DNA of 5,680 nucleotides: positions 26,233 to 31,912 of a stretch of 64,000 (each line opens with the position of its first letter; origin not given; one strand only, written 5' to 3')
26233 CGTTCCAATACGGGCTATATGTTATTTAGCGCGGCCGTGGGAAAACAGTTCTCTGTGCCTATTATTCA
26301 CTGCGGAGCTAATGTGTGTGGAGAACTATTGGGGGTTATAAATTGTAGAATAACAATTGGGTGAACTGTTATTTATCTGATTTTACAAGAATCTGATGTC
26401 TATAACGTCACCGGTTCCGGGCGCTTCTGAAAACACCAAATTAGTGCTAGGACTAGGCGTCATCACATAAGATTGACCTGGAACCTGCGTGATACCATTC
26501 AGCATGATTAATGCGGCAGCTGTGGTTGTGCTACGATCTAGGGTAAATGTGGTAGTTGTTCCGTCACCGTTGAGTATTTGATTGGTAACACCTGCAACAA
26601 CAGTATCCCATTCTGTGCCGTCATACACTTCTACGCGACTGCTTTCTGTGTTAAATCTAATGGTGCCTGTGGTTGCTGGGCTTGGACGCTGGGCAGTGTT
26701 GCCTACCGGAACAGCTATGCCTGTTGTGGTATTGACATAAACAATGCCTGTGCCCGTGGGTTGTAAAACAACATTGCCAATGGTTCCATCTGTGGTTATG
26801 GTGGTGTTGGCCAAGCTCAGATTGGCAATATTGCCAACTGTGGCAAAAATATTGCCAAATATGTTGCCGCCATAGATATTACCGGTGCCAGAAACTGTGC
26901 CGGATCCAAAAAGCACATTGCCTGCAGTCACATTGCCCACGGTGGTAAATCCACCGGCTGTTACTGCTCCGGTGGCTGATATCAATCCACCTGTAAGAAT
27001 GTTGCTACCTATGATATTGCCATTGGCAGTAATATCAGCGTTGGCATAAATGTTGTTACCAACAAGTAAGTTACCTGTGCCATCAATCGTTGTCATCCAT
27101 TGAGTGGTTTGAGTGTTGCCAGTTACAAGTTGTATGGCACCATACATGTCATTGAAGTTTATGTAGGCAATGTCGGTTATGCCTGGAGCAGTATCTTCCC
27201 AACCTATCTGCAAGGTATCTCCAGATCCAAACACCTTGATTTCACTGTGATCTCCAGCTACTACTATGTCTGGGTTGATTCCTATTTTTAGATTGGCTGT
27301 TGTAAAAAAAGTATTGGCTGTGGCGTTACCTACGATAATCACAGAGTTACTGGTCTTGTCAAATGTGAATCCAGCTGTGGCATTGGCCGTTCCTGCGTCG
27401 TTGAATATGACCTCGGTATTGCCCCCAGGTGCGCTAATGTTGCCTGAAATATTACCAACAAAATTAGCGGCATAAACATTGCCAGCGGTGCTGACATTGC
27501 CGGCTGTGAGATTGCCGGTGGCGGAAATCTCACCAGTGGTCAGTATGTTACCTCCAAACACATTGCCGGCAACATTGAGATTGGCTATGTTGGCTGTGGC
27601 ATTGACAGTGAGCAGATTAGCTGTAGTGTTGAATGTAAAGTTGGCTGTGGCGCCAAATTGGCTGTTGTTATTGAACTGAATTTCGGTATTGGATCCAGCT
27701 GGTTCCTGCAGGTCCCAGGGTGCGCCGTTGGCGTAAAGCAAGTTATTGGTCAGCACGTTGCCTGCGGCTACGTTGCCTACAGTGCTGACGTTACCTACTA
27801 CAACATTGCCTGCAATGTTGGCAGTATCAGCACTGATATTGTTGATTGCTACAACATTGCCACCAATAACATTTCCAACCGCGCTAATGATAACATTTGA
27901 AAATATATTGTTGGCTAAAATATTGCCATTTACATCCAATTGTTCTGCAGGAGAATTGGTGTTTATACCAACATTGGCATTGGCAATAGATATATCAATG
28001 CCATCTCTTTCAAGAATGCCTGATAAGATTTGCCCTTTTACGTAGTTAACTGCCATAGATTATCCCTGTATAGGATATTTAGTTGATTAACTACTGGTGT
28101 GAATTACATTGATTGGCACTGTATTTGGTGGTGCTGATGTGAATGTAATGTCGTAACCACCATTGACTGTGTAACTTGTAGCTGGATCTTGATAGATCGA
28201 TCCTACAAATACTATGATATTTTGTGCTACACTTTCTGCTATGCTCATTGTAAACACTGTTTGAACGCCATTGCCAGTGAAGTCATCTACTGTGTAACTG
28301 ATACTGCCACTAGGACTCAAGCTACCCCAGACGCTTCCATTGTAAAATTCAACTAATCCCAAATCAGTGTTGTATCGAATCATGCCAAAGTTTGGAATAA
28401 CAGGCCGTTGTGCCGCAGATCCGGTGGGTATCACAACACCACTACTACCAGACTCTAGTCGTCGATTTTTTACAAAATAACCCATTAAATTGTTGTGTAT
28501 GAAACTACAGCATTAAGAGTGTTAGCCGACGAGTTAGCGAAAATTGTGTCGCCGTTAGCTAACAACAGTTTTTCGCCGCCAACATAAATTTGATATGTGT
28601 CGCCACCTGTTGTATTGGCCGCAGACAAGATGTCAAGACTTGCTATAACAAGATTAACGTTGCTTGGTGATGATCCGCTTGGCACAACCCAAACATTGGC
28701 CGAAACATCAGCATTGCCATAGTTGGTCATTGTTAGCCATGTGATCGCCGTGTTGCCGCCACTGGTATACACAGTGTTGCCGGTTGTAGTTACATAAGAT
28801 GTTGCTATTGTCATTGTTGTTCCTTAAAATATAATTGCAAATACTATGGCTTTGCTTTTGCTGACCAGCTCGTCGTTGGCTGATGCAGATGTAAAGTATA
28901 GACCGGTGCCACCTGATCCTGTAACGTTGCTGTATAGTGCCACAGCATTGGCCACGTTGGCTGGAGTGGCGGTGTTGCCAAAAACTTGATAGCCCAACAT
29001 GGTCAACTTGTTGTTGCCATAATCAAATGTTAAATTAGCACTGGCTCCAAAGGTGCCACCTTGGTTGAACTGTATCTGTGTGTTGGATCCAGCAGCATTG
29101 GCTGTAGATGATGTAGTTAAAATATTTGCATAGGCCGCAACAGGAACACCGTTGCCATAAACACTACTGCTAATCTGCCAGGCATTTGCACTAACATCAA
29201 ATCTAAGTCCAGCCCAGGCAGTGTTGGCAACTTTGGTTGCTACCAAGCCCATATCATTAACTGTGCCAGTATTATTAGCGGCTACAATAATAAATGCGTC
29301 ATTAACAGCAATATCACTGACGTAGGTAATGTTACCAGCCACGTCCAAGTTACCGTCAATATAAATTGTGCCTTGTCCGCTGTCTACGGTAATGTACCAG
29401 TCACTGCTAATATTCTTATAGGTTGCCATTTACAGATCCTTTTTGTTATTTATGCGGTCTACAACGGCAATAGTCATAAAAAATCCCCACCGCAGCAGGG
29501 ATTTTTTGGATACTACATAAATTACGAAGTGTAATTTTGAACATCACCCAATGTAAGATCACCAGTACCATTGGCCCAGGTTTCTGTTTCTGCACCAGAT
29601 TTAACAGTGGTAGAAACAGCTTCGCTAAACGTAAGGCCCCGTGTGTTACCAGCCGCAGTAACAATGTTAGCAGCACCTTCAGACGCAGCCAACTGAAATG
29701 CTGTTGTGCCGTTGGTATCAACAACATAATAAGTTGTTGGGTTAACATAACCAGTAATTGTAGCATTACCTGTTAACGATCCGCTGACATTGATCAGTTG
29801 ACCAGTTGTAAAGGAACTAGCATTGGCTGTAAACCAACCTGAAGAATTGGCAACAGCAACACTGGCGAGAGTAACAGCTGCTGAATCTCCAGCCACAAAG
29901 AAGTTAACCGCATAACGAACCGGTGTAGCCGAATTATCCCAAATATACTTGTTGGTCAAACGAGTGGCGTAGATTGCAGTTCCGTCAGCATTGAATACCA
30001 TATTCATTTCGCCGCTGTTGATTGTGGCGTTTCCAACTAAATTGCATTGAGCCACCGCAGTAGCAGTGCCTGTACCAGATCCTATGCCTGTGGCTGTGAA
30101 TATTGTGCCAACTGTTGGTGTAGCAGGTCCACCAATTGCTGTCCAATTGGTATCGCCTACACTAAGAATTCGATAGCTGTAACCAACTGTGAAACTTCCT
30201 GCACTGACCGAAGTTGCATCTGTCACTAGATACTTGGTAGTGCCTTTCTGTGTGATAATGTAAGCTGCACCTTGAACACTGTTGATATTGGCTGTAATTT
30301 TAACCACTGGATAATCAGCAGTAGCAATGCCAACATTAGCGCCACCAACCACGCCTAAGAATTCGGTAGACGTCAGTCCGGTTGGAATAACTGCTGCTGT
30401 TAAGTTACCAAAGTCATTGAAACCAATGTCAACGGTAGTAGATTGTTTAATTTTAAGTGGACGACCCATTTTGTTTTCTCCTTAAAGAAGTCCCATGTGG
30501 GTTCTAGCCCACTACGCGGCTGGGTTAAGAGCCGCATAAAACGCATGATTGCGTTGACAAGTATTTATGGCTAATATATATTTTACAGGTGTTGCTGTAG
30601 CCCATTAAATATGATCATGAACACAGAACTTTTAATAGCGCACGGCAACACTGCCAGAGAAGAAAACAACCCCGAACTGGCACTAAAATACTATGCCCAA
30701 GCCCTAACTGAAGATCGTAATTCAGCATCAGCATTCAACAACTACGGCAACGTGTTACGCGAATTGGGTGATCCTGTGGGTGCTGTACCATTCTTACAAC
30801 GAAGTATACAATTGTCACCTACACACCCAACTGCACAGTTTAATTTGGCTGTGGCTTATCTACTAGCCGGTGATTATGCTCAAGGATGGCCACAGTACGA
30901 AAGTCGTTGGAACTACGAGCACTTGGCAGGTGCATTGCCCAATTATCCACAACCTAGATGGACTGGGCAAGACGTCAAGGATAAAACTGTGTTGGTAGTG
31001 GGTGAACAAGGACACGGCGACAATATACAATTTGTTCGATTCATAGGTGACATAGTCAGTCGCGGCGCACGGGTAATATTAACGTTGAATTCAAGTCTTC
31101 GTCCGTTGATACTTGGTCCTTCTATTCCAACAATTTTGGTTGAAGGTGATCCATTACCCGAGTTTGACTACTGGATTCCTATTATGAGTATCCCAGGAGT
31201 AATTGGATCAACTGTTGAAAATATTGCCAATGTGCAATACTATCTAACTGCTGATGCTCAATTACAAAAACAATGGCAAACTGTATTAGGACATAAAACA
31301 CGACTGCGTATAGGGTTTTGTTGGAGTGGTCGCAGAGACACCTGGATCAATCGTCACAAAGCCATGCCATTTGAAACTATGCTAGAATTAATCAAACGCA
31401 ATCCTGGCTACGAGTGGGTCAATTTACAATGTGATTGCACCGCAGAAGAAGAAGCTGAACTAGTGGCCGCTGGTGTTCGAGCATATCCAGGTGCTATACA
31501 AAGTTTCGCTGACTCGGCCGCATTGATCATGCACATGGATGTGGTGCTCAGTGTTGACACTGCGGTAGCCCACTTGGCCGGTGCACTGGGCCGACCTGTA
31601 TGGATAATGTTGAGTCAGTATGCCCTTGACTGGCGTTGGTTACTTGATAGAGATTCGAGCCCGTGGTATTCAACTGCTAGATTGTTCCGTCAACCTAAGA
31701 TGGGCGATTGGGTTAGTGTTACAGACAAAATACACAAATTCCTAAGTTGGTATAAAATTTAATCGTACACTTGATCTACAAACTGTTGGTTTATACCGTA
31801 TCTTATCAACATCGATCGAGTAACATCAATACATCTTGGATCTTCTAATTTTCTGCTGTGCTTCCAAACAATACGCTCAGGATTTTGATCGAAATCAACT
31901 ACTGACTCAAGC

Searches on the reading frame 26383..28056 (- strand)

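Call 10: search_protein_families(library=phrogs, proteins=[window:26383-28056:-], max_evalue=0.001)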
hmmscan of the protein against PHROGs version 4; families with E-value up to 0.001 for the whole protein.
window:26383-28056:- (557 aa): 4 families
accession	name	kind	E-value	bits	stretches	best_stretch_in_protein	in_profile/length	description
phrog_1325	-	unknown function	1.6e-12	48.5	1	427-537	24-128/334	-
phrog_2803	-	unknown function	1.4e-09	38.6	1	434-492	29-88/311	-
phrog_25721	-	unknown function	6.5e-08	33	1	440-492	34-86/340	-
phrog_29838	-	unknown function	1.2e-07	32.2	1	436-484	30-78/343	-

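Call 11: search_protein_families(library=pfam, proteins=[window:26383-28056:-], max_evalue=0.001)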
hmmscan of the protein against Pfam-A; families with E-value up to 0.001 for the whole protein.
window:26383-28056:- (557 aa): 0 families

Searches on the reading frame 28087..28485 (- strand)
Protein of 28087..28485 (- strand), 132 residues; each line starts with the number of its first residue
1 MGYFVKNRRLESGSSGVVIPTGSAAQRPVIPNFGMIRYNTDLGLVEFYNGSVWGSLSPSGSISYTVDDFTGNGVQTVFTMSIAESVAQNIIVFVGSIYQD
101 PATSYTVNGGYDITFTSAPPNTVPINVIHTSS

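Call 43: search_protein_families(library=phrogs, proteins=[window:28087-28485:-], max_evalue=0.001)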
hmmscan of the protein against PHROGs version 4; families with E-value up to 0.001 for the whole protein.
window:28087-28485:- (132 aa): 20 families
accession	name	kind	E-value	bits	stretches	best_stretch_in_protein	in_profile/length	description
phrog_25721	-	unknown function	2.6e-11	44.2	1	14-63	38-87/340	-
phrog_24138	-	unknown function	1.4e-09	38.7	1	18-113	42-135/347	-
phrog_2803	-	unknown function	2.4e-09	37.8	1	12-96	38-121/311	-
phrog_5621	-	unknown function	4e-09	37.1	1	14-84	37-108/396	-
phrog_5636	-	unknown function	2.3e-08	34.4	1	10-81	35-106/463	-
phrog_38538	-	unknown function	2.5e-08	34.7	1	13-75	37-97/354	-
phrog_29838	-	unknown function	9e-08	32.6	1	12-54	36-78/343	-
phrog_1325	-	unknown function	1.2e-07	32.5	1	14-66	39-91/334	-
phrog_2295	-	unknown function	1.2e-07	31.7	1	12-89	515-592/1183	-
phrog_1710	-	unknown function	4.6e-07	29.6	1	16-61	484-529/783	-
phrog_10681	-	unknown function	2.4e-06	28.1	1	10-61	33-87/358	-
phrog_18673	-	tail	2.9e-06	27.7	1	71-120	23-76/373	tail fiber protein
phrog_2885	-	tail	7.5e-06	23.5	1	85-120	3718-3753/4179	baseplate wedge subunit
phrog_20787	-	head and packaging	2e-05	25.7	1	21-53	27-59/67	virion structural protein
phrog_6005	-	head and packaging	3.3e-05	22.6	1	14-56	1217-1258/1512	virion structural protein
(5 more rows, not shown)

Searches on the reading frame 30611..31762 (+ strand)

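Call 10: search_protein_families(library=phrogs, proteins=[window:30611-31762:+], max_evalue=0.001)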
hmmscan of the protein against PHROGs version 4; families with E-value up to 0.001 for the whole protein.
window:30611-31762:+ (383 aa): 1 family
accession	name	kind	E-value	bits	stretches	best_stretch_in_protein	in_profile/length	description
phrog_36377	-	unknown function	2.6e-08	33.8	1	211-376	437-603/628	-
